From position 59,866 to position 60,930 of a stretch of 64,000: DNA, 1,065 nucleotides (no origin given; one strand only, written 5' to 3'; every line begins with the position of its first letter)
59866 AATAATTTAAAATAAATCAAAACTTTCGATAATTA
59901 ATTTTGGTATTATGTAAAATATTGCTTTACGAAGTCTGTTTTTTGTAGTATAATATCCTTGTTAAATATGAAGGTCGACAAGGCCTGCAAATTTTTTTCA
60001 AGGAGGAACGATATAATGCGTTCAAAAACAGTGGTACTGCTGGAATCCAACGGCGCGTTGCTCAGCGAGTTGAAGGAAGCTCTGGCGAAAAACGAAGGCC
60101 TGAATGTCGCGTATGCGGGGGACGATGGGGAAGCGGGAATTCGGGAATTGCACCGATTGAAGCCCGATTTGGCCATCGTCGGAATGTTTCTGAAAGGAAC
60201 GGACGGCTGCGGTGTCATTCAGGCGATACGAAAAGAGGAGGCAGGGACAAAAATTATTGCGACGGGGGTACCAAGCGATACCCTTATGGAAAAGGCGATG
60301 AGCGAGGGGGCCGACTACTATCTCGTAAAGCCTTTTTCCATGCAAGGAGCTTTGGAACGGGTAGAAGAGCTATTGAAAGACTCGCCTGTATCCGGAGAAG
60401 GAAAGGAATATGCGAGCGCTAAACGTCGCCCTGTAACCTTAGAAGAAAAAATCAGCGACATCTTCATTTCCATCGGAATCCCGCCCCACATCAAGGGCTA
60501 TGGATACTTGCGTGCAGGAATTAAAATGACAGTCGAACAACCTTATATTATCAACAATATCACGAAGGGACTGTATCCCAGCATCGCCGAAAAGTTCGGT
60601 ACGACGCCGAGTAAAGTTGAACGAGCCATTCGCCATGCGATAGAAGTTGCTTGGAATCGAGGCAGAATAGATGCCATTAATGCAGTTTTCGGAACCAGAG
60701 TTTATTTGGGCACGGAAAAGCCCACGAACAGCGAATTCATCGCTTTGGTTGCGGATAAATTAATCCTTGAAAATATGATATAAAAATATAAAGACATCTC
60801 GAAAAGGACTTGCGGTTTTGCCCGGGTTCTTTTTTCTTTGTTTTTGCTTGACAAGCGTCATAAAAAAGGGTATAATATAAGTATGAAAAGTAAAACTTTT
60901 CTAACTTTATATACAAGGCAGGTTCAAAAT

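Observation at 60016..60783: Spo0A orthologue whose receiver domain lacks the phospho-acceptor aspartate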

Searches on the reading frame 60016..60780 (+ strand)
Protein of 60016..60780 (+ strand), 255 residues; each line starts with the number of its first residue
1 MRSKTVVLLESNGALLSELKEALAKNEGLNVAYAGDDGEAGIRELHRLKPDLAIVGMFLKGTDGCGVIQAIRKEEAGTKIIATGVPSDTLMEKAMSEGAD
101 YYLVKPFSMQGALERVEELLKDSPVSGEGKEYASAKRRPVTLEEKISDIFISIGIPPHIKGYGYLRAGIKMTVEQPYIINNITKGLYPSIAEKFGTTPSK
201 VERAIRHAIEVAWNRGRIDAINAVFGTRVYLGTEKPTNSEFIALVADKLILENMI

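Call 3: search_protein_families(library=pfam, proteins=[window:60016-60780:+], max_evalue=1)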
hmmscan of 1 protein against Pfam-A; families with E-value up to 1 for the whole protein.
window:60016-60780:+ (255 aa): 3 families
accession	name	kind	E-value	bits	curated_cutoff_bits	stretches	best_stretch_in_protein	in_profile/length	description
PF08769.17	Spo0A_C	-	2.7e-39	133.8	25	1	146-249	1-104/104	Sporulation initiation factor Spo0A C terminal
PF00072.30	Response_reg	-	8.3e-14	52.1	30.2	1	7-116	2-110/111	Response regulator receiver domain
PF01627.28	Hpt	-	0.11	13.2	24.6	1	8-56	6-44/84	Hpt domain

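Call 4: search_protein_families(library=ncbifam, proteins=[window:60016-60780:+], max_evalue=1)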
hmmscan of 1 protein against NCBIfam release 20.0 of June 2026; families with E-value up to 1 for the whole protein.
window:60016-60780:+ (255 aa): 73 families (the best 25 are shown)
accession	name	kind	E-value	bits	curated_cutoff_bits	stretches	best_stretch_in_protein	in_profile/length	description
TIGR02875.1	spore_0_A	equivalog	3.6e-65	219.8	200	1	6-253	5-259/262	sporulation transcription factor Spo0A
NF040689.1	MtrAB_MtrA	equivalog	1.1e-11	44.5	300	1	14-123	8-116/219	MtrAB system response regulator MtrA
NF051850.1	RespRegRprY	equivalog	3.1e-10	39.9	370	1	7-122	8-122/234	response regulator transcription factor RprY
NF045944.1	ResRegRpaBCyano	equivalog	7.9e-10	38.5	330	1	27-123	20-115/229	response regulator transcription factor RpaB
NF041733.1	resp_reg_CseB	equivalog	8.2e-10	38.4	350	1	6-136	3-131/228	two-component system response regulator CseB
NF007935.0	PRK10651.1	equivalog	9.6e-10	38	250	1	4-116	7-120/216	two-component system response regulator NarL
TIGR01387.1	cztR_silR_copR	subfamily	2.9e-09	36.9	279.2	1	26-123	20-117/218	heavy metal response regulator transcription factor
NF040534.1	resp_reg_YycF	equivalog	3.1e-09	36.4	340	1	20-122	16-117/231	response regulator YycF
NF041367.1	CheY_Halo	equivalog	4.9e-09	36.6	200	1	19-119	14-113/114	chemotaxis protein CheY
TIGR02154.1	PhoB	equivalog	7.9e-09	35.1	296.2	1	4-121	3-121/226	phosphate regulon transcriptional regulator PhoB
NF008567.0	PRK11517.1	equivalog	6.4e-08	32.2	353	1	7-121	4-116/223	response regulator transcription factor HprR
NF007005.1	PRK09468.1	equivalog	7.6e-08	32.1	331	1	7-125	6-124/237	osmolarity response regulator transcription factor OmpR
NF033117.2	vanR_ACDEGLN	exception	8e-08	32.1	350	1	16-120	10-113/226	VanR-ABDEGLN family response regulator transcription factor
NF008078.0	PRK10816.1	equivalog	8.8e-08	31.9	336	1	6-121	3-117/223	two-component system response regulator PhoP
NF045991.1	RespRegCtrARhodob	equivalog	1.2e-07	31.7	350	1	7-123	4-119/224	response regulator transcription factor CtrA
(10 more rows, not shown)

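Call 5: search_solved_structures(query=window:60016-60780:+, max_evalue=0.001, show_alignments=3)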
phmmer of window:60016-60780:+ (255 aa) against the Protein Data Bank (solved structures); distinct sequences matched with E-value up to 0.001: 95 (the best 60 are shown).
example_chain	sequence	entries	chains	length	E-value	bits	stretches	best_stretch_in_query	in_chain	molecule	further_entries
1lq1_A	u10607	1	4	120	1.6e-36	129.2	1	141-253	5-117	Stage 0 sporulation protein A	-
1fc3_A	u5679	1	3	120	6.5e-36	127.2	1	138-253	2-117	SPO0A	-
3nhz_A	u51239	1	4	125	1.4e-10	44.3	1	7-120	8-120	Two component system transcriptional regulator mtrA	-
2gwr_A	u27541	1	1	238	5.8e-10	42.3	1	7-121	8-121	DNA-binding response regulator mtrA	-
6er7_A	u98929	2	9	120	1.6e-09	40.8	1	8-120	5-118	120aa long hypothetical chemotaxis protein (CheY)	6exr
2qxy_A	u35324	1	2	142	1.8e-09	40.7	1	5-124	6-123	Response regulator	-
9xzo_A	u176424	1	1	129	5.1e-09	39.2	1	8-120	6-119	De novo protein M1X0B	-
3lte_A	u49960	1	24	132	7.9e-09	38.6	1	2-122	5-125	Response regulator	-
1s8n_A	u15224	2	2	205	1.8e-08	37.4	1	6-118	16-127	putative antiterminator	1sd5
1dz3_A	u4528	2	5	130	2.2e-08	37.2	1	6-120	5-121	Stage 0 sporulation protein A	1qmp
3f6p_A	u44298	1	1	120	2.6e-08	36.9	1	14-120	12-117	Transcriptional regulatory protein yycF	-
2zwm_A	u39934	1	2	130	2.7e-08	36.8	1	14-120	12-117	Transcriptional regulatory protein yycF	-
7od9_B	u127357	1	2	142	4.1e-08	36.2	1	10-120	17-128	Response regulator receiver protein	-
6ekg_Y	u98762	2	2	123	4.3e-08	36.2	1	10-119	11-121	Chemotaxis protein CheY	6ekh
1mvo_A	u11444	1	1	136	8.7e-08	35.2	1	5-131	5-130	PhoP response regulator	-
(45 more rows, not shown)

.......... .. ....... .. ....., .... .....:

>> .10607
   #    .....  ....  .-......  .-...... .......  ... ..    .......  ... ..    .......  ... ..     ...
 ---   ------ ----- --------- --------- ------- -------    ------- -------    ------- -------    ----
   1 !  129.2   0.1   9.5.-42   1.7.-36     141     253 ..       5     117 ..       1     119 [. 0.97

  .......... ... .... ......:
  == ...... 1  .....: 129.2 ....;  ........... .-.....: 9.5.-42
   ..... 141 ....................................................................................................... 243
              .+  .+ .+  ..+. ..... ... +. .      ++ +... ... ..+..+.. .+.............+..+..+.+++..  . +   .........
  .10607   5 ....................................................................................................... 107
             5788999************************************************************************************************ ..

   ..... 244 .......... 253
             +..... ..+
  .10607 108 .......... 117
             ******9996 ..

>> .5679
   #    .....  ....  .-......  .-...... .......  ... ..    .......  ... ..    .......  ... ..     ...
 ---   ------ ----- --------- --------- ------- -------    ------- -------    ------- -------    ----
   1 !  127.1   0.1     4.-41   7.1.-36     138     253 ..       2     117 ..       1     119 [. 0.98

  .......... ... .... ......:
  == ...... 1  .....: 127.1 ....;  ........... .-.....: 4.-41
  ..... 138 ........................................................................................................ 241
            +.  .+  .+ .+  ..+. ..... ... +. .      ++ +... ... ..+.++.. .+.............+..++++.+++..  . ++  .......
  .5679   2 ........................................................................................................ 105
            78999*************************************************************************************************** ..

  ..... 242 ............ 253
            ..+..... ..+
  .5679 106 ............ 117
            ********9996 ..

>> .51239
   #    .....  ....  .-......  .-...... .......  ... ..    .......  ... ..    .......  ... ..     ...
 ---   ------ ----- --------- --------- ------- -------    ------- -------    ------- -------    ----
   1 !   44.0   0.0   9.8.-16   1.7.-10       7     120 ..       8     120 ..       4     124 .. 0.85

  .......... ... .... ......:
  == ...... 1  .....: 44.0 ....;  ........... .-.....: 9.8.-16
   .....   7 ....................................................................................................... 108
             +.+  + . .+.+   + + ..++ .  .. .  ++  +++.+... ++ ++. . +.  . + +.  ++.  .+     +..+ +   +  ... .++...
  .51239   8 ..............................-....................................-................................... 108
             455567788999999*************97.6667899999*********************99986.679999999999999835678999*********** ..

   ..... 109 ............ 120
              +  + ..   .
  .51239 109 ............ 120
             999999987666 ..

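Call 6: find_homologous_proteins(query=window:60016-60780:+, max_evalue=1e-10)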
Query window:60016-60780:+ (255 aa): 7998 proteins with E <= 1e-10 among 8000 candidates; the best 120 are listed.
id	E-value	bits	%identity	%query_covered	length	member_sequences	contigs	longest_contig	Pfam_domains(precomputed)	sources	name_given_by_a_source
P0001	1.2e-155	534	96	100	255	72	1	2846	PF00072.31,PF08769.18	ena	-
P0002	1.2e-141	488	88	100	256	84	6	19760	PF00072.31,PF08769.18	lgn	-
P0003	3.5e-140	483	93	100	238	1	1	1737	PF00072.31,PF08769.18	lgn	-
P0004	1.1e-127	443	78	100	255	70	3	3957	PF00072.31,PF08769.18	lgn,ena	-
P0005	3.0e-127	441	80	100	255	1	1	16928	PF00072.31,PF08769.18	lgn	-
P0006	3.2e-127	441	78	100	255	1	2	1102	PF00072.31,PF08769.18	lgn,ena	-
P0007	2.8e-125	435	78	100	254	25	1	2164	PF00072.31,PF08769.18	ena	-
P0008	2.8e-124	431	81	100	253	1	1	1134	PF00072.31,PF08769.18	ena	-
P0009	6.7e-123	427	78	100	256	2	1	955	PF00072.31,PF08769.18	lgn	-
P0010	2.4e-122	425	77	100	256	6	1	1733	PF00072.31,PF08769.18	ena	-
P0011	6.0e-120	417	75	100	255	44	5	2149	PF00072.31,PF08769.18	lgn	-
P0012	6.3e-119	414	74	100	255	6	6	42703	PF00072.31,PF08769.18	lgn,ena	-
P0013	1.6e-118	412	74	100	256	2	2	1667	PF00072.31,PF08769.18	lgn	-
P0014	4.2e-118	411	74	100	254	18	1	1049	PF00072.31,PF08769.18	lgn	-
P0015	1.2e-117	410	73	100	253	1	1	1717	PF00072.31,PF08769.18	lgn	-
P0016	7.0e-117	407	73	100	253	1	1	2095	PF00072.31,PF08769.18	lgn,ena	-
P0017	1.2e-116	406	71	100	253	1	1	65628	PF00072.31,PF08769.18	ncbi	-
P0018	1.3e-116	406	72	100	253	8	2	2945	PF00072.31,PF08769.18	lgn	-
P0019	2.2e-116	406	72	100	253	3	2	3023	PF00072.31,PF08769.18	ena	-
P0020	3.4e-116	405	71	100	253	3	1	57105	PF00072.31,PF08769.18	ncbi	-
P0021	3.8e-116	405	69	100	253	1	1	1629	PF00072.31,PF08769.18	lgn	-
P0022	4.2e-116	405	75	100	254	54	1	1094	PF00072.31,PF08769.18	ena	-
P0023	4.2e-116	405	73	100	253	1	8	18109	PF00072.31,PF08769.18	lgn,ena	-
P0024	9.0e-116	403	71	100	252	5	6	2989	PF00072.31,PF08769.18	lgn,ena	-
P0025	9.1e-116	403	71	100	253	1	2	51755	PF00072.31,PF08769.18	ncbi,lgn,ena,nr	ncbi:MAG: sporulation transcription factor Spo0A [Clostridia bacterium]|nr:sporulation transcription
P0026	2.2e-115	402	71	100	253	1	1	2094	PF00072.31,PF08769.18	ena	-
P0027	2.2e-115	402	71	100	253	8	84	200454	PF00072.31,PF08769.18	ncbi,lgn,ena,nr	ncbi:MAG: sporulation transcription factor Spo0A [Clostridia bacterium]|nr:sporulation transcription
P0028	2.3e-115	402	71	100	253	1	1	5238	PF00072.31,PF08769.18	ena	-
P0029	2.5e-115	402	69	100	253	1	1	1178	PF00072.31,PF08769.18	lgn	-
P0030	2.6e-115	402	72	100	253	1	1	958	PF00072.31,PF08769.18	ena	-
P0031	3.1e-115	402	71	100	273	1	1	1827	PF00072.31,PF08769.18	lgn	-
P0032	4.6e-115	401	71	100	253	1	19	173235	PF00072.31,PF08769.18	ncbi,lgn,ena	-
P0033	4.7e-115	401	71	100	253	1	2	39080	PF00072.31,PF08769.18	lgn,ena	-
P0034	5.5e-115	401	71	100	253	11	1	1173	PF00072.31,PF08769.18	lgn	-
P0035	6.4e-115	401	71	100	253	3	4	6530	PF00072.31,PF08769.18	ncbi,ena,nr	ncbi:MAG: sporulation transcription factor Spo0A [Clostridia bacterium]|nr:sporulation transcription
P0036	6.9e-115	401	72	100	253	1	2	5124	PF00072.31,PF08769.18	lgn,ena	-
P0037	7.8e-115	400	71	100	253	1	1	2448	PF00072.31,PF08769.18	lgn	-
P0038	8.2e-115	400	70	100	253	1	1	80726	PF00072.31,PF08769.18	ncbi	-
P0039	8.5e-115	400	71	100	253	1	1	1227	PF00072.31,PF08769.18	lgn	-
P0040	8.5e-115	400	71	100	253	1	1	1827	PF00072.31,PF08769.18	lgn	-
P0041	9.1e-115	400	71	100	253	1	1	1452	PF00072.31,PF08769.18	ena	-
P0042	9.2e-115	400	69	100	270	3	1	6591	PF00072.31,PF08769.18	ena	-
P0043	1.1e-114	400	71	100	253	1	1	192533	PF00072.31,PF08769.18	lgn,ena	-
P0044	1.2e-114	400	71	100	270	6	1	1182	PF00072.31,PF08769.18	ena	-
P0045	1.3e-114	400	70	100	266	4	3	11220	PF00072.31,PF08769.18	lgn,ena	-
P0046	1.3e-114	400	73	100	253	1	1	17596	PF00072.31,PF08769.18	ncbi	-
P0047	1.4e-114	400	70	100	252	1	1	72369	PF00072.31,PF08769.18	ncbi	-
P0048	1.4e-114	400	71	100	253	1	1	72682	PF00072.31,PF08769.18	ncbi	-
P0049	1.5e-114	400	71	100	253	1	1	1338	PF00072.31,PF08769.18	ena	-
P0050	1.6e-114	399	70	100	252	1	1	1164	PF00072.31,PF08769.18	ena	-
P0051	1.6e-114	399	70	100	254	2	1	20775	PF00072.31,PF08769.18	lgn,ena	-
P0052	1.7e-114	399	72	99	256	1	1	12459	PF00072.31,PF08769.18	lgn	-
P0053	2.7e-114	399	70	100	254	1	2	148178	PF00072.31,PF08769.18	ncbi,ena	-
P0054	3.0e-114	398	69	100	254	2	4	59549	PF00072.31,PF08769.18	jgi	-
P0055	3.2e-114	398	71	100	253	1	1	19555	PF00072.31,PF08769.18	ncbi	-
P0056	3.3e-114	398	69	100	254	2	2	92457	PF00072.31,PF08769.18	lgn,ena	-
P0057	4.1e-114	398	70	100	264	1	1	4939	PF00072.31,PF08769.18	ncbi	-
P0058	4.2e-114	398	70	100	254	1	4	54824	PF00072.31,PF08769.18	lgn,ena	-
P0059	4.3e-114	398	70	100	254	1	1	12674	PF00072.31,PF08769.18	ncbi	-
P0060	4.4e-114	398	71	100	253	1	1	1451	PF00072.31,PF08769.18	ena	-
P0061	4.5e-114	398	70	100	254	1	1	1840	PF00072.31,PF08769.18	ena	-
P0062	4.7e-114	398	70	100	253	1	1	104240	PF00072.31,PF08769.18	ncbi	-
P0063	4.7e-114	398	71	100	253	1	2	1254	PF00072.31,PF08769.18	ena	-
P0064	4.9e-114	398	70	100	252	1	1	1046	PF00072.31,PF08769.18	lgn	-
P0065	5.1e-114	398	72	100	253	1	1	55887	PF00072.31,PF08769.18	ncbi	-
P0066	5.1e-114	398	70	100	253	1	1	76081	PF00072.31,PF08769.18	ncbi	-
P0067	5.2e-114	398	71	100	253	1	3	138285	PF00072.31,PF08769.18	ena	-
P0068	5.8e-114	398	70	100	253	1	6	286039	PF00072.31,PF08769.18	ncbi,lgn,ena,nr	ncbi:MAG: sporulation transcription factor Spo0A [Clostridia bacterium]|nr:sporulation transcription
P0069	5.9e-114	398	71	100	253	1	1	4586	PF00072.31,PF08769.18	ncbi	-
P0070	6.7e-114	397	71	100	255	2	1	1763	PF00072.31,PF08769.18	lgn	-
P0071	7.6e-114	397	72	100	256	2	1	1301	PF00072.31,PF08769.18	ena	-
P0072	8.2e-114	397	71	100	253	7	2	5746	PF00072.31,PF08769.18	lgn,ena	-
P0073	8.7e-114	397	73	100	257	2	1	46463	PF00072.31,PF08769.18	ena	-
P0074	9.0e-114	397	71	100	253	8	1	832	PF00072.31,PF08769.18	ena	-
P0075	9.4e-114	397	69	100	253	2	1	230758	PF00072.31,PF08769.18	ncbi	-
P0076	9.6e-114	397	70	100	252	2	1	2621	PF00072.31,PF08769.18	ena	-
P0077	1.1e-113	397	70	100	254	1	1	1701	PF00072.31,PF08769.18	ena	-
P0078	1.1e-113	397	71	100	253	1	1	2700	PF00072.31,PF08769.18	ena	-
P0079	1.1e-113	397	70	100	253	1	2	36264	PF00072.31,PF08769.18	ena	-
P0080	1.3e-113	396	69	100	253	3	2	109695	PF00072.31,PF08769.18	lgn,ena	-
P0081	1.3e-113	396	70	100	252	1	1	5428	PF00072.31,PF08769.18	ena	-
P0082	1.3e-113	396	71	98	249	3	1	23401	PF00072.31,PF08769.18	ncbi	-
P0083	1.5e-113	396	70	100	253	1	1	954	PF00072.31,PF08769.18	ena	-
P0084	1.5e-113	396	71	100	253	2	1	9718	PF00072.31,PF08769.18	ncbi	-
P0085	1.6e-113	396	68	100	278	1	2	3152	PF00072.31,PF08769.18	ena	-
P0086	1.6e-113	396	71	100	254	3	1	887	PF00072.31,PF08769.18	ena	-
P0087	1.6e-113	396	71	100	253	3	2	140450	PF00072.31,PF08769.18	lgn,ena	-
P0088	1.6e-113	396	70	100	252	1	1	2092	PF00072.31,PF08769.18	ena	-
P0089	1.9e-113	396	70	100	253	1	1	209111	PF00072.31,PF08769.18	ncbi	-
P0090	2.8e-113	395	70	100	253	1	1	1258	PF00072.31,PF08769.18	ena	-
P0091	3.0e-113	395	72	98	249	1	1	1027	PF00072.31,PF08769.18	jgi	jgi:two-component system response regulator (stage 0 sporulation protein A)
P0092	3.1e-113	395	70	98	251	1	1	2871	PF00072.31,PF08769.18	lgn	-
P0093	3.1e-113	395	70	100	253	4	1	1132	PF00072.31,PF08769.18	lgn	-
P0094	3.3e-113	395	70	100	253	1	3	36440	PF00072.31,PF08769.18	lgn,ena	-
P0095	3.5e-113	395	71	100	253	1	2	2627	PF00072.31,PF08769.18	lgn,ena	-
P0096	3.9e-113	395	69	100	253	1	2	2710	PF00072.31,PF08769.18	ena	-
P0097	4.0e-113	395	70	100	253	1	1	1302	PF00072.31,PF08769.18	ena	-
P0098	4.1e-113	395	70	100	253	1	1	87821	PF00072.31,PF08769.18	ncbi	-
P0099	5.1e-113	394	71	100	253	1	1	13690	PF00072.31,PF08769.18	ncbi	-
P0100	6.7e-113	394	69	100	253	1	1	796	PF00072.31,PF08769.18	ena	-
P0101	7.0e-113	394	71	100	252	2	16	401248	PF00072.31,PF08769.18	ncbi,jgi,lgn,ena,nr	ncbi:MAG: sporulation transcription factor Spo0A [Clostridiales bacterium]|nr:sporulation transcript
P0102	7.4e-113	394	69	100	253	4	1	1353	PF00072.31,PF08769.18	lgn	-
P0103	8.2e-113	394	70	98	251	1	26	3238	PF00072.31,PF08769.18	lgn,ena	-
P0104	1.3e-112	393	70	100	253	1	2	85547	PF00072.31,PF08769.18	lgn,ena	-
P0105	1.3e-112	393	71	100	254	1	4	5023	PF00072.31,PF08769.18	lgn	-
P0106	1.5e-112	393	69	100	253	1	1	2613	PF00072.31,PF08769.18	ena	-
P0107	1.5e-112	393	69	100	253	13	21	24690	PF00072.31,PF08769.18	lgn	-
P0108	1.6e-112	393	70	100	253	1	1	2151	PF00072.31,PF08769.18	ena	-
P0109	1.6e-112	393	70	100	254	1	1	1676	PF00072.31,PF08769.18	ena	-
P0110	1.8e-112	393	71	100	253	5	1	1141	PF00072.31,PF08769.18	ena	-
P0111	2.0e-112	393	73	100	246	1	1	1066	PF00072.31,PF08769.18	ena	-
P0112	2.1e-112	392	70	100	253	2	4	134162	PF00072.31,PF08769.18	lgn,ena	-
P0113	2.1e-112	392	69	100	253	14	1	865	PF00072.31,PF08769.18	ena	-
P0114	2.2e-112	392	69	100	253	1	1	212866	PF00072.31,PF08769.18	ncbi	-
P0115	2.3e-112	392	69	100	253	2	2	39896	PF00072.31,PF08769.18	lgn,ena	-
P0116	2.5e-112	392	71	100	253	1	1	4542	PF00072.31,PF08769.18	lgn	-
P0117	2.6e-112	392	69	100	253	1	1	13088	PF00072.31,PF08769.18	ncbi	-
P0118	2.7e-112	392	70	100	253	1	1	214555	PF00072.31,PF08769.18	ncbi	-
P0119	2.8e-112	392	68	100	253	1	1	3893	PF00072.31,PF08769.18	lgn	-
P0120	2.8e-112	392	69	100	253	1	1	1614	PF00072.31,PF08769.18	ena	-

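Call 9: find_related_loci(query=window:60016-60780:+, collection=genome_contigs, flank=10000)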
Query window:60016-60780:+ (255 aa) in genome_contigs; peptide patterns used: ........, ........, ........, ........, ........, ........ (x = any residue, [..] = any of these).
518 stretches matched a pattern; 315 encode a relative of the query (tblastn E <= 1e-3); the best 80 are kept; 80 distinct loci.
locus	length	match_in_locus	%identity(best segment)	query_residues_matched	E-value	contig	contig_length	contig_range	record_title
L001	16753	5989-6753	98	1-255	4e-167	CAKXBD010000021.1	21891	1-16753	MAG: uncultured bacterium isolate MTG238_bin.18.fa genome assembly, contig: NODE_21_length_21891_cov_2.968140, whole gen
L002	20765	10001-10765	97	1-255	4e-165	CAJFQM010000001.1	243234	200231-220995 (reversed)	uncultured Clostridia bacterium isolate Chicken_15_mag_29 genome assembly, contig: MAGpy_11413_15_idba_bin_29_fascaffold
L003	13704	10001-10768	87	1-255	2e-149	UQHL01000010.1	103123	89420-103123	uncultured Clostridiales bacterium isolate UMGS285 genome assembly, contig: NODE_43_length_103123_cov_9.27464, whole gen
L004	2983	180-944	75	1-255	6e-133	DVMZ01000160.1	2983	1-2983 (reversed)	MAG TPA_asm: Candidatus Scatosoma pullistercoris isolate 11687 CHK14__C371757_L2983_ERR2241653, whole genome shotgun seq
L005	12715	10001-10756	76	1-254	4e-127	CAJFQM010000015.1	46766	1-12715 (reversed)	uncultured Clostridia bacterium isolate Chicken_15_mag_29 genome assembly, contig: MAGpy_11413_15_idba_bin_29_fascaffold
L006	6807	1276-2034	72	1-255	8e-125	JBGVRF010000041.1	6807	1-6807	MAG: Candidatus Scatosoma sp. isolate fecal_MAG_147 fecal_MAG_147_contig_0041, whole genome shotgun sequence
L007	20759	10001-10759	70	1-255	4e-124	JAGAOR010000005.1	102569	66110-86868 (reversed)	MAG: Clostridia bacterium isolate RGIG8634 Water_deer_Cecum.Co__c92459, whole genome shotgun sequence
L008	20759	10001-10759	71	1-255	7e-124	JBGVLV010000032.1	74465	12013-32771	MAG: Candidatus Scatosoma sp. isolate fecal_MAG_273 fecal_MAG_273_contig_0032, whole genome shotgun sequence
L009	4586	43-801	71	1-255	2e-124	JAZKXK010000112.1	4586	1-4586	MAG: Candidatus Scatosoma sp. isolate T1900045119_TC20190113.MAGScoT_cleanbin_000039 SGB_4824_k141_2305758, whole genome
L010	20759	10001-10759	71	1-255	3e-123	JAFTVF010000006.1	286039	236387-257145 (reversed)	MAG: Clostridia bacterium isolate RGIG4180 Roe_deer_Colon-2__c769, whole genome shotgun sequence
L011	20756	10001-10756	70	1-255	5e-123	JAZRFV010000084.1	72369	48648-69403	MAG: Candidatus Scatosoma sp. isolate T1900045494_YK20190188.MAGScoT_cleanbin_000025 SGB_7408_k141_493555, whole genome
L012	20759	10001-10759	70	1-255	5e-123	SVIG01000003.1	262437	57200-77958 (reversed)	MAG: Clostridiales bacterium isolate SIG403 NODE_462_length_262437_cov_8.741436, whole genome shotgun sequence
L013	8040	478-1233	75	1-254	8e-123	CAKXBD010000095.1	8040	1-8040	MAG: uncultured bacterium isolate MTG238_bin.18.fa genome assembly, contig: NODE_95_length_8040_cov_2.895642, whole geno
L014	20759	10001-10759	70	1-255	1e-122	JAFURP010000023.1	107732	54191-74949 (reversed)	MAG: Clostridia bacterium isolate RGIG4762 Roe_deer_Rectum.Co__c451896, whole genome shotgun sequence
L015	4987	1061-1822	70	1-255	1e-122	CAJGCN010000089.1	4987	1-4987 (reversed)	MAG: uncultured Clostridia bacterium isolate MAG14 genome assembly, contig: k141_1855869_length_4987_cov_11.4373, whole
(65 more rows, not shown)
